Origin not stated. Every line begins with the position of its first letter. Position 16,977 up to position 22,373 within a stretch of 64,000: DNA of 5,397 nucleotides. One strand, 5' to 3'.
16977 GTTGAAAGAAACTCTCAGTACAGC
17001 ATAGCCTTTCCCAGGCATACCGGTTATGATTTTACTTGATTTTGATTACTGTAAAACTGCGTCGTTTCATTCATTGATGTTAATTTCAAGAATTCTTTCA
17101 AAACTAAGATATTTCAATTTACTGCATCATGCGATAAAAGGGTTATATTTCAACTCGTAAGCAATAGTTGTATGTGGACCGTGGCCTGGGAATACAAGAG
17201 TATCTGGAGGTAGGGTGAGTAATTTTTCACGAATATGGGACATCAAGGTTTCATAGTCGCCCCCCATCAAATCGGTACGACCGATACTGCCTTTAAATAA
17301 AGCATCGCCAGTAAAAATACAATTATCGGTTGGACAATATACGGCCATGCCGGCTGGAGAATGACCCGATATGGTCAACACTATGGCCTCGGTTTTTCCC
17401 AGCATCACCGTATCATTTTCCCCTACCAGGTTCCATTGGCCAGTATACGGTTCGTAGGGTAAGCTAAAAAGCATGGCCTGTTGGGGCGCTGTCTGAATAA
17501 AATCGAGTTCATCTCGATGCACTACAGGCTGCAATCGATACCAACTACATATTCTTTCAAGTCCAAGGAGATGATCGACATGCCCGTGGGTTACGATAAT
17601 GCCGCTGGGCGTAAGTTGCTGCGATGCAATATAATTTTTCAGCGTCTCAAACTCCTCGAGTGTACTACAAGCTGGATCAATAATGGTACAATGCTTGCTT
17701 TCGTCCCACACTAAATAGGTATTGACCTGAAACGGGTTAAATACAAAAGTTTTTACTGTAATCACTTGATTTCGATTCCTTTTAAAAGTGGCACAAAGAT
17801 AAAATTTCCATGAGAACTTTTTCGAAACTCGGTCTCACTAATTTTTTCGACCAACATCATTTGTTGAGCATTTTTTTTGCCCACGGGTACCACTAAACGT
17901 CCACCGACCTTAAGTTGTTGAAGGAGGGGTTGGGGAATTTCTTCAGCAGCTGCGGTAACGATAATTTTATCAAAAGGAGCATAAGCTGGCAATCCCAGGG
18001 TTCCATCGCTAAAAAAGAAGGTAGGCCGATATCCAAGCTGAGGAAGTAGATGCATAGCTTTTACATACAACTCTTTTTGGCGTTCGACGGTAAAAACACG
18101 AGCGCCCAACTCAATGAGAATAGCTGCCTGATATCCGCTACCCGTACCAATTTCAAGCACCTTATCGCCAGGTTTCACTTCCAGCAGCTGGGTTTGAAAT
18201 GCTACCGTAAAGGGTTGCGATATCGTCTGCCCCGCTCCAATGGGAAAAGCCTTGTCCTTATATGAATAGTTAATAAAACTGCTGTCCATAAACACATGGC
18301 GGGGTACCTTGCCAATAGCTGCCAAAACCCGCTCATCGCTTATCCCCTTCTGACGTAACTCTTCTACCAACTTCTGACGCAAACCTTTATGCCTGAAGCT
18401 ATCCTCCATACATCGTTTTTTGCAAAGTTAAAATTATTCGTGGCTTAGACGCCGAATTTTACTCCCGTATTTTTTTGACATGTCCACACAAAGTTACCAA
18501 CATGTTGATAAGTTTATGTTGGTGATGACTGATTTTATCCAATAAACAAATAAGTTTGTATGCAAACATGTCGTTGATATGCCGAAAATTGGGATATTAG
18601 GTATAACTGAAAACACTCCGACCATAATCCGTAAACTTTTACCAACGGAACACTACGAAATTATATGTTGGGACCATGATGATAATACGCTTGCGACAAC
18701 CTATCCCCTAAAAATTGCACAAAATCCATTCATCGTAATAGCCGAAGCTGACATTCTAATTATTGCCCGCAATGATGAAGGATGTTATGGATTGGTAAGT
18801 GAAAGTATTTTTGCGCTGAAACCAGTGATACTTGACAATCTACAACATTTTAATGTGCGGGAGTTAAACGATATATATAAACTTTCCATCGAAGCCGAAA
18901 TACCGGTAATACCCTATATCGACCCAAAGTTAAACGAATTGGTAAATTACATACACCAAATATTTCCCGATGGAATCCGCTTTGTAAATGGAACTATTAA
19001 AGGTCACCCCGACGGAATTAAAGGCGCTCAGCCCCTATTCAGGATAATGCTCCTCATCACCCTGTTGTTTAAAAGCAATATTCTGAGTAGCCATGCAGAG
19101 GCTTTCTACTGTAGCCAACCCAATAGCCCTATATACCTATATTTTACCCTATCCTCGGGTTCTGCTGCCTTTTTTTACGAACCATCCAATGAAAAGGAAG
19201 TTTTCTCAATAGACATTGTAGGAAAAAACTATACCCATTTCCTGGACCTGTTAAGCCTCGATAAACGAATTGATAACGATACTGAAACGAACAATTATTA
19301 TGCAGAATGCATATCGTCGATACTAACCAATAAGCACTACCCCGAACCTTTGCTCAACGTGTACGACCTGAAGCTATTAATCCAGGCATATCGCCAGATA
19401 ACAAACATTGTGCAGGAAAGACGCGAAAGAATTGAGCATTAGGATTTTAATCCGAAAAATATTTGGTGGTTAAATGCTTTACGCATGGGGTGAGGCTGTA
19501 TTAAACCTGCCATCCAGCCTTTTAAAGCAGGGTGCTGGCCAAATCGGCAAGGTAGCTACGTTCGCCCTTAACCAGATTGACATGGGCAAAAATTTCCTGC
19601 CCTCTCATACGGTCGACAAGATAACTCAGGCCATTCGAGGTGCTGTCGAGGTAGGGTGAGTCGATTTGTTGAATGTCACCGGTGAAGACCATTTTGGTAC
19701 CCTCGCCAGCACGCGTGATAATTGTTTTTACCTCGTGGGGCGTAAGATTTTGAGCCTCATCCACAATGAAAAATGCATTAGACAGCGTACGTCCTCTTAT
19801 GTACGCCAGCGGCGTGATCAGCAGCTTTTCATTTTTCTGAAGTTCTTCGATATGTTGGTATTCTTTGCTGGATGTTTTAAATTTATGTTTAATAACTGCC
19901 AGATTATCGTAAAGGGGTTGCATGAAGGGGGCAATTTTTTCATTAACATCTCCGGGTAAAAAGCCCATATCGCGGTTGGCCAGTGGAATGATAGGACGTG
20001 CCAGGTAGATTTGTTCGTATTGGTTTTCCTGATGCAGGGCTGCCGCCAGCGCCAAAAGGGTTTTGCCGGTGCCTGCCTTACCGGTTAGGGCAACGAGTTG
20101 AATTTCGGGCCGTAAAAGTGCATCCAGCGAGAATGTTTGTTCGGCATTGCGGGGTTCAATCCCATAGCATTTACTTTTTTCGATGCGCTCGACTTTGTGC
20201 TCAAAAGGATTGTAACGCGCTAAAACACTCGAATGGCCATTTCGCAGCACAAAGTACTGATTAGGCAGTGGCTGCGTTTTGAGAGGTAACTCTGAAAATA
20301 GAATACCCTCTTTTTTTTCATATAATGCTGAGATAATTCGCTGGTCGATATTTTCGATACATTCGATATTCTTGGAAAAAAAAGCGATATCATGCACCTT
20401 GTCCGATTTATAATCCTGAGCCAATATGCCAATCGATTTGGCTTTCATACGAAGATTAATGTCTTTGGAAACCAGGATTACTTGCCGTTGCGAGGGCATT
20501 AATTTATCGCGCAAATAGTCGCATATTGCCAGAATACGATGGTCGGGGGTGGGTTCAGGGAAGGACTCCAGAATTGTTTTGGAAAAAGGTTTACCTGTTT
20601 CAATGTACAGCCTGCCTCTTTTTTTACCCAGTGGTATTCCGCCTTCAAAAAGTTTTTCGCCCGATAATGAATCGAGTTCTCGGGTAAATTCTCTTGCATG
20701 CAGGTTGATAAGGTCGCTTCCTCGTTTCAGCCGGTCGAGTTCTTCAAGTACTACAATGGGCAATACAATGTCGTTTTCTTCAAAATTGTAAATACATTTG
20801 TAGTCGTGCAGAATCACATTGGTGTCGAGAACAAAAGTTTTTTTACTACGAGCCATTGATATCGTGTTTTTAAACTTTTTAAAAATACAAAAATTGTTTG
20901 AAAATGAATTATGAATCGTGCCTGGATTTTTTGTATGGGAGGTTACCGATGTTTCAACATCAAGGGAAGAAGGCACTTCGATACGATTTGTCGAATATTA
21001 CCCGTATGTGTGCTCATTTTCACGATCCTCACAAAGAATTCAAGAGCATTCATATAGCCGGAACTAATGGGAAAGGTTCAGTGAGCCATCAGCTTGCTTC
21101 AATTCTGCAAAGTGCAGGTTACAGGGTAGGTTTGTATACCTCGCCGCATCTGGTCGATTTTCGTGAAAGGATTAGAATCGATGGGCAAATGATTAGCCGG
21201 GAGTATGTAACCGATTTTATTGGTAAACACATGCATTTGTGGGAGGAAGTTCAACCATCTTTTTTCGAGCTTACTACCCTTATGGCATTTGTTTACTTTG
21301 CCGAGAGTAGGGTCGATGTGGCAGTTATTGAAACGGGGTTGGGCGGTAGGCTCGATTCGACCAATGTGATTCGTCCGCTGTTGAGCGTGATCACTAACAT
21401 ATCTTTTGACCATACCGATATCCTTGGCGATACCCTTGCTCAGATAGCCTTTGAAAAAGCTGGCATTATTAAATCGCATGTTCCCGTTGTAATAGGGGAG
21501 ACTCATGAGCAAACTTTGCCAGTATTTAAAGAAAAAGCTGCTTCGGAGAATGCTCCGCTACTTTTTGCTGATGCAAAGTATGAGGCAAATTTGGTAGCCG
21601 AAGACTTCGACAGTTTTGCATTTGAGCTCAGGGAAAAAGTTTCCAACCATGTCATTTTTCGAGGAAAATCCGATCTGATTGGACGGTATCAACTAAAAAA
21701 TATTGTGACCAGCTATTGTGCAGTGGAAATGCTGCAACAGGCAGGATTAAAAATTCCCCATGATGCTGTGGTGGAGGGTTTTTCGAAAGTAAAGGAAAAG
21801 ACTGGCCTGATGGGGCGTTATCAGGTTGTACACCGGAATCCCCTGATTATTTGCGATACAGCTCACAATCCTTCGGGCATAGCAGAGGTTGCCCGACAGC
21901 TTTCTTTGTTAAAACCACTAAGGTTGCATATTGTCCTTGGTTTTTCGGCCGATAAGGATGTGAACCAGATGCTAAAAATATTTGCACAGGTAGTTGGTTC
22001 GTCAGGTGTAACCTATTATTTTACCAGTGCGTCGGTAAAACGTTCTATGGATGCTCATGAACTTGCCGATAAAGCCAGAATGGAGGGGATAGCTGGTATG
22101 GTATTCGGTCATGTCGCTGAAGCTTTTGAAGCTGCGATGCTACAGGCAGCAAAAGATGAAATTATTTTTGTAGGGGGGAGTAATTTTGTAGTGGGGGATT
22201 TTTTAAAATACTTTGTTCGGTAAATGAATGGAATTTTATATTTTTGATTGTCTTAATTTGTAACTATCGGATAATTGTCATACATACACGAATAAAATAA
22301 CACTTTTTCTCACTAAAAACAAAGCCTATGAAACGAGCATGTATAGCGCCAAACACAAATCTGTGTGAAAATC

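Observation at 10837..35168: Family of about 105-137-bp intergenic inverted-repeat elements, at least 7 copies in 64 kb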

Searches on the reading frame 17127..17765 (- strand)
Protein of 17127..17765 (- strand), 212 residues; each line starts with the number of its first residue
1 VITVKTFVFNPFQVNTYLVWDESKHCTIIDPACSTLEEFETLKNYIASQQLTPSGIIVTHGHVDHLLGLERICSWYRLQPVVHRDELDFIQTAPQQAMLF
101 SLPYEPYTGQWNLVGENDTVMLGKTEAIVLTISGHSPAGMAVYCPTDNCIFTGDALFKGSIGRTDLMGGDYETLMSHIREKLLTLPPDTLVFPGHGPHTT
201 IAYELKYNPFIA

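Call 64: search_protein_families(library=pfam, proteins=[window:17127-17765:-], max_evalue=0.0001)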
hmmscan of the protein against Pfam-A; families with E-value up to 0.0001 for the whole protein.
window:17127-17765:- (212 aa): 1 family
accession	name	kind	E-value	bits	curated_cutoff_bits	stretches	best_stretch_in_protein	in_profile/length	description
PF00753.33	Lactamase_B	-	5.5e-31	108.5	22.7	1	10-195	2-196/196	Metallo-beta-lactamase superfamily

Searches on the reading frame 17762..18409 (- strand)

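Call 64: search_protein_families(library=pfam, proteins=[window:17762-18409:-], max_evalue=0.0001)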
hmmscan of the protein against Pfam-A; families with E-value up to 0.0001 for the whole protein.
window:17762-18409:- (215 aa): 1 family
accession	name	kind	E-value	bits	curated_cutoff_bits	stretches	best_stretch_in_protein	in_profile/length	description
PF01135.25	PCMT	-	2.2e-60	204.5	20.3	1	12-210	4-207/210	Protein-L-isoaspartate(D-aspartate) O-methyltransferase (PCMT)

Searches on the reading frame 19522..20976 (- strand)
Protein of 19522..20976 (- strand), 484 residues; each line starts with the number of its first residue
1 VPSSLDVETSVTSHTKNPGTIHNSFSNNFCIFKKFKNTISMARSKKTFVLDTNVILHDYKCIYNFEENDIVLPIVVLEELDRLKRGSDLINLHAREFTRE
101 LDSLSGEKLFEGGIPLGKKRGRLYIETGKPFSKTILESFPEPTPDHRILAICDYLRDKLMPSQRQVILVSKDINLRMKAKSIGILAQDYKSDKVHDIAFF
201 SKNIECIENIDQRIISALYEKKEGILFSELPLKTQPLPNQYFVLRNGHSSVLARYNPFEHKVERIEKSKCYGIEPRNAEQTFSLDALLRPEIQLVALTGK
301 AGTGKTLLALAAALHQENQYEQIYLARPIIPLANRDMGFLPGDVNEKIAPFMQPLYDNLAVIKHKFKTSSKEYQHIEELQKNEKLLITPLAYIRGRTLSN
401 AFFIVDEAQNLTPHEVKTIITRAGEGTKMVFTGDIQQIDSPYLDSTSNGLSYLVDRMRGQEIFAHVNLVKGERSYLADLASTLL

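Call 64: search_protein_families(library=pfam, proteins=[window:19522-20976:-], max_evalue=0.0001)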
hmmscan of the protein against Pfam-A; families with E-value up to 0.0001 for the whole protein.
window:19522-20976:- (484 aa): 5 families
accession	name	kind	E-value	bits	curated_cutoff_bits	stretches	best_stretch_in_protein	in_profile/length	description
PF02562.22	PhoH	-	1.2e-50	172.4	27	1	273-469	2-187/205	PhoH-like protein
PF13638.12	PIN_4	-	2.1e-34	119.1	21.9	1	48-190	1-132/132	PIN domain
PF13604.12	AAA_30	-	2.5e-08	34.3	27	0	277-326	3-53/191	AAA domain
PF13401.12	AAA_22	-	5.4e-06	27.2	27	1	294-433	7-122/130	AAA domain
PF13245.12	AAA_19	-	1.1e-05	26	25.1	0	293-438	12-129/134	AAA domain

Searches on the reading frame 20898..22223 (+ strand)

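Call 12: search_protein_families(library=pfam, proteins=[window:20898-22223:+], max_evalue=0.001)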
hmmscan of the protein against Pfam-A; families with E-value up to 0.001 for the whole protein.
window:20898-22223:+ (441 aa): 2 families
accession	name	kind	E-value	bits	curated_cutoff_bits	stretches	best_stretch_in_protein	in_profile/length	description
PF02875.26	Mur_ligase_C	-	1.1e-15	59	28.4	1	306-428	1-126/127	Mur ligase, glutamate ligase domain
PF08245.18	Mur_ligase_M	-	3.8e-14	53.6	24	1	53-275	1-199/200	Mur ligase middle domain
